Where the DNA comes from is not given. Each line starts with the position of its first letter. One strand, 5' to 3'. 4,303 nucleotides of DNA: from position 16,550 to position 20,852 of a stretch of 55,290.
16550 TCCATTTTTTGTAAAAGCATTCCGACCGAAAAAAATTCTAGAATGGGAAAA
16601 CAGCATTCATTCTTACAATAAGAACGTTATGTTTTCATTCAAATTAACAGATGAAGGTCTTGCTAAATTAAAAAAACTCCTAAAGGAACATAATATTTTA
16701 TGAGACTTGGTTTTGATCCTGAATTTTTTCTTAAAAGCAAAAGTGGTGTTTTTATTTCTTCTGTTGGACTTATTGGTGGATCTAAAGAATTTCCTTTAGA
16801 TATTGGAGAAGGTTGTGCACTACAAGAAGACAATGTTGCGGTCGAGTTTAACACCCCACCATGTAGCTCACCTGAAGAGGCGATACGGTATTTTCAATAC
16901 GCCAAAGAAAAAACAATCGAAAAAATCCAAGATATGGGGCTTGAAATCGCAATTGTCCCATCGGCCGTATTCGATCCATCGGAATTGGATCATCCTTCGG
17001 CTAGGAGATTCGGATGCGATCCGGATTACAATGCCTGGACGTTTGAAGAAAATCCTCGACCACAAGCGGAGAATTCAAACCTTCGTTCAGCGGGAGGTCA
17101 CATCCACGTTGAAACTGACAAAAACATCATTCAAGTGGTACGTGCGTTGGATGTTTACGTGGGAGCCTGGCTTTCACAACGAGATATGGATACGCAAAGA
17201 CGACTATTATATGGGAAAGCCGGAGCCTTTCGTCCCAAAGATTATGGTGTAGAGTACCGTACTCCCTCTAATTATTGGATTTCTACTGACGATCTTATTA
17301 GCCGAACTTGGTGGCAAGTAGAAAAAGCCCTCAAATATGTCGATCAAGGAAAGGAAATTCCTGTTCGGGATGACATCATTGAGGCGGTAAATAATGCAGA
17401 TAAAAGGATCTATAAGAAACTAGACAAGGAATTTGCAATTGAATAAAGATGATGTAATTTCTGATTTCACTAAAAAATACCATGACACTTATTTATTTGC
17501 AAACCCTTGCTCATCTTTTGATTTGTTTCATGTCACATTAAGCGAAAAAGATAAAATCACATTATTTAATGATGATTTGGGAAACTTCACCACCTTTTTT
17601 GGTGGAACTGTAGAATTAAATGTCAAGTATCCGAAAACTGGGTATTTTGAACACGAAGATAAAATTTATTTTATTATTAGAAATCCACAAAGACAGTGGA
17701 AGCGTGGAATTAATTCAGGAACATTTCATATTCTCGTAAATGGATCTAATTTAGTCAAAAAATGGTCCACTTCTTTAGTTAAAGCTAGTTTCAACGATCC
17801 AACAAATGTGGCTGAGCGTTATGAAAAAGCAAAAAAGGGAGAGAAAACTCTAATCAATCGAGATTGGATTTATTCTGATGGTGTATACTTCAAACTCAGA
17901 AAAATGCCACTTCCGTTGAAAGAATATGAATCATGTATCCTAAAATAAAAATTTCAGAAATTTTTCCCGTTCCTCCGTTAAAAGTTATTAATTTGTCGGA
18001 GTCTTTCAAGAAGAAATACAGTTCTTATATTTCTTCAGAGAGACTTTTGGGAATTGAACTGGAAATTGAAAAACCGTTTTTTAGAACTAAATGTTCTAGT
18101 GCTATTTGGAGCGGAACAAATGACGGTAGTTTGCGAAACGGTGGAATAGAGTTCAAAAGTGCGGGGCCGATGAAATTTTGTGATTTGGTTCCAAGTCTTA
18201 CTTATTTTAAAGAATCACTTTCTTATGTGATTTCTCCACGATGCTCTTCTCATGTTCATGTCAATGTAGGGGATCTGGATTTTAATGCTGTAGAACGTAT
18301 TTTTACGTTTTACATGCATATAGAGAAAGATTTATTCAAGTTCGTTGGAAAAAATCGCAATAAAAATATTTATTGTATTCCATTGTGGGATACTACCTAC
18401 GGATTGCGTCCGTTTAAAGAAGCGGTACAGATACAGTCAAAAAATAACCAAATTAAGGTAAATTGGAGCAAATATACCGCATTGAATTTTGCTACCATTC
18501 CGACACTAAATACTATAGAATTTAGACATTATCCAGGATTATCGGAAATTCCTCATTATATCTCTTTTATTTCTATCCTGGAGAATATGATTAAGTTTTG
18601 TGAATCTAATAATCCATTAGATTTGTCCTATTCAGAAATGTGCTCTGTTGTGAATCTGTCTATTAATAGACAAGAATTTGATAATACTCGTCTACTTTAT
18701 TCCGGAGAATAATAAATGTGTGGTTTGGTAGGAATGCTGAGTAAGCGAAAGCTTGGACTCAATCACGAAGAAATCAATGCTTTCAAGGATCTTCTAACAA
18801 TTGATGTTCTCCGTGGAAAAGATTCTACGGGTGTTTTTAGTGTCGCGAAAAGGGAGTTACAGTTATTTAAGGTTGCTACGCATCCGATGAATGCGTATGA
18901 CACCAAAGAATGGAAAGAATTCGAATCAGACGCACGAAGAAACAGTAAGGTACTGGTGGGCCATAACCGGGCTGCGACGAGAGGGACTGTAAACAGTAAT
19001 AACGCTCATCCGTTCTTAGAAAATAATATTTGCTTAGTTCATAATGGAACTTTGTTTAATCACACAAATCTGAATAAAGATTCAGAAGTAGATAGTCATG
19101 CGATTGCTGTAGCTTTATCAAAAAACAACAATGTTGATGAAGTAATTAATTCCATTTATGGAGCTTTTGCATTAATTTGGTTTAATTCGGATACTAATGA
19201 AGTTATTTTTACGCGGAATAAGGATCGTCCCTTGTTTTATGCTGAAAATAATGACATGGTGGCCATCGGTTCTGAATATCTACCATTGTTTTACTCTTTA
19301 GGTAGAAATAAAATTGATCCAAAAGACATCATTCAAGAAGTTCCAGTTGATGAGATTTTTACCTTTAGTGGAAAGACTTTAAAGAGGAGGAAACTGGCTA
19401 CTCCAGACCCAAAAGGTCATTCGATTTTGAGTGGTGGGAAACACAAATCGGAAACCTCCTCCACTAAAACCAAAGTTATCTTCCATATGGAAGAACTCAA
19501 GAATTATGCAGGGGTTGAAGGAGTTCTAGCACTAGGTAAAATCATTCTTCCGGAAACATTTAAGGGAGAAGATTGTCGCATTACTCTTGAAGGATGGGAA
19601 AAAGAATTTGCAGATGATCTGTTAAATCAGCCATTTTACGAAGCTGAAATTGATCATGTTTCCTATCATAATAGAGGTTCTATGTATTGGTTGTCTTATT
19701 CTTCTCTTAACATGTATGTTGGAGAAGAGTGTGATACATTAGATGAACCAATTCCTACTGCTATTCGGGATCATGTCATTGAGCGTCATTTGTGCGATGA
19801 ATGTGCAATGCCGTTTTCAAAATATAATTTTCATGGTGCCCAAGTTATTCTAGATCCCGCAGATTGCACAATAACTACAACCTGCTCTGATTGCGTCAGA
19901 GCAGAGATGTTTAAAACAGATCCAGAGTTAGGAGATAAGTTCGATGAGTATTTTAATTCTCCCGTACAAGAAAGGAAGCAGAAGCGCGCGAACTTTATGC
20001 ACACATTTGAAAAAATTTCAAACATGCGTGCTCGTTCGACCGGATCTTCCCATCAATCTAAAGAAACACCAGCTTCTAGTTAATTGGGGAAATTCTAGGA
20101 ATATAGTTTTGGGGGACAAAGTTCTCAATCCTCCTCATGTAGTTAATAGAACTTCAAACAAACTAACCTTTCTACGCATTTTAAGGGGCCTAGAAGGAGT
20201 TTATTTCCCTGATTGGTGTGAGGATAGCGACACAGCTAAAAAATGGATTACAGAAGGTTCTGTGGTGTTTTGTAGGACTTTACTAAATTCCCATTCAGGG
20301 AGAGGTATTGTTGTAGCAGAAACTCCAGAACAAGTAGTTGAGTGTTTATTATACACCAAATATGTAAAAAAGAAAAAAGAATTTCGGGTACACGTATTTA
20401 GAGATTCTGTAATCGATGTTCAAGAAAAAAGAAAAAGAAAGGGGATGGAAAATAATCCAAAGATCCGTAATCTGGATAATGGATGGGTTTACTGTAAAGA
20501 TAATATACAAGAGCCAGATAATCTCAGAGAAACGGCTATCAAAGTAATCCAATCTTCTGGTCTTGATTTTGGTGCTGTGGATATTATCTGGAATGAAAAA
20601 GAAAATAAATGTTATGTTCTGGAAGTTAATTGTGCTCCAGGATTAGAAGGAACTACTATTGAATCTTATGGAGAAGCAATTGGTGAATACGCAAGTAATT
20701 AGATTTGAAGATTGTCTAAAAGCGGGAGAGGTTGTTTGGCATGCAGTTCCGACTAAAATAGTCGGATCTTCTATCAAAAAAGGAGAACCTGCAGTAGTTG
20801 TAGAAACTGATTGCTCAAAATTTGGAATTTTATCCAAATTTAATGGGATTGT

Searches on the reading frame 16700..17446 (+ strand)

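Call 29: search_protein_families(library=pfam, proteins=[window:16700-17446:+], max_evalue=0.001)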
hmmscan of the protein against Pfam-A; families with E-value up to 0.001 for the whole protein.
window:16700-17446:+ (248 aa): 1 family
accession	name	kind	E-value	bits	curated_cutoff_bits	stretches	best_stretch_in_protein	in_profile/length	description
PF14395.11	COOH-NH2_lig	-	4.9e-12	46.1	25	1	131-196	94-163/254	Phage phiEco32-like COOH.NH2 ligase-type 2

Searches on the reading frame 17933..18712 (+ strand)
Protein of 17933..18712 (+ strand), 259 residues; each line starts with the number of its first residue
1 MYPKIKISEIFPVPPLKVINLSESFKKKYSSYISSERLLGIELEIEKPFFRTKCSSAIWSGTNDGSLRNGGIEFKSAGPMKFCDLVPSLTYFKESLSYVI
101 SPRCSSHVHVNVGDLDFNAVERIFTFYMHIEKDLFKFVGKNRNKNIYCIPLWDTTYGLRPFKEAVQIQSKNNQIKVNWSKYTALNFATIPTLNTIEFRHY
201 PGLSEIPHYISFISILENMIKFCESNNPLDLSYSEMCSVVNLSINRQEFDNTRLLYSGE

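Call 29: search_protein_families(library=pfam, proteins=[window:17933-18712:+], max_evalue=0.001)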
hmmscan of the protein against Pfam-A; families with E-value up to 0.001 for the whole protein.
window:17933-18712:+ (259 aa): 1 family
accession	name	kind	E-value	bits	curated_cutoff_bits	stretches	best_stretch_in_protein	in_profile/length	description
PF12224.13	Amidoligase_2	-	2.9e-06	27.8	22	1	99-205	106-230/245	Putative amidoligase enzyme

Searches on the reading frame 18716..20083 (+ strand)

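Call 29: search_protein_families(library=pfam, proteins=[window:18716-20083:+], max_evalue=0.001)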
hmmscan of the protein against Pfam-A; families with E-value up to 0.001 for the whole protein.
window:18716-20083:+ (455 aa): 3 families
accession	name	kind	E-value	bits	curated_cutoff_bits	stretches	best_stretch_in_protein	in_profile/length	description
PF13522.11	GATase_6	-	1.9e-14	54.2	27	1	77-187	10-130/130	Glutamine amidotransferase domain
PF13537.11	GATase_7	-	2.9e-10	40.7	25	1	85-188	3-118/123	Glutamine amidotransferase domain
PF13230.11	GATase_4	-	0.00017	21.1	23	1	75-116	69-114/272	Glutamine amidotransferases class-II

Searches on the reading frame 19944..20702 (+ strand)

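Call 29: search_protein_families(library=pfam, proteins=[window:19944-20702:+], max_evalue=0.001)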
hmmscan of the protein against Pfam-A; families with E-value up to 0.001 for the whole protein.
window:19944-20702:+ (252 aa): 1 family
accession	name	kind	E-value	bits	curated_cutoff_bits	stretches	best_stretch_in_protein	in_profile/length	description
PF08443.16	RimK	-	1.2e-08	35.2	21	1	114-237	48-172/188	RimK-like ATP-grasp domain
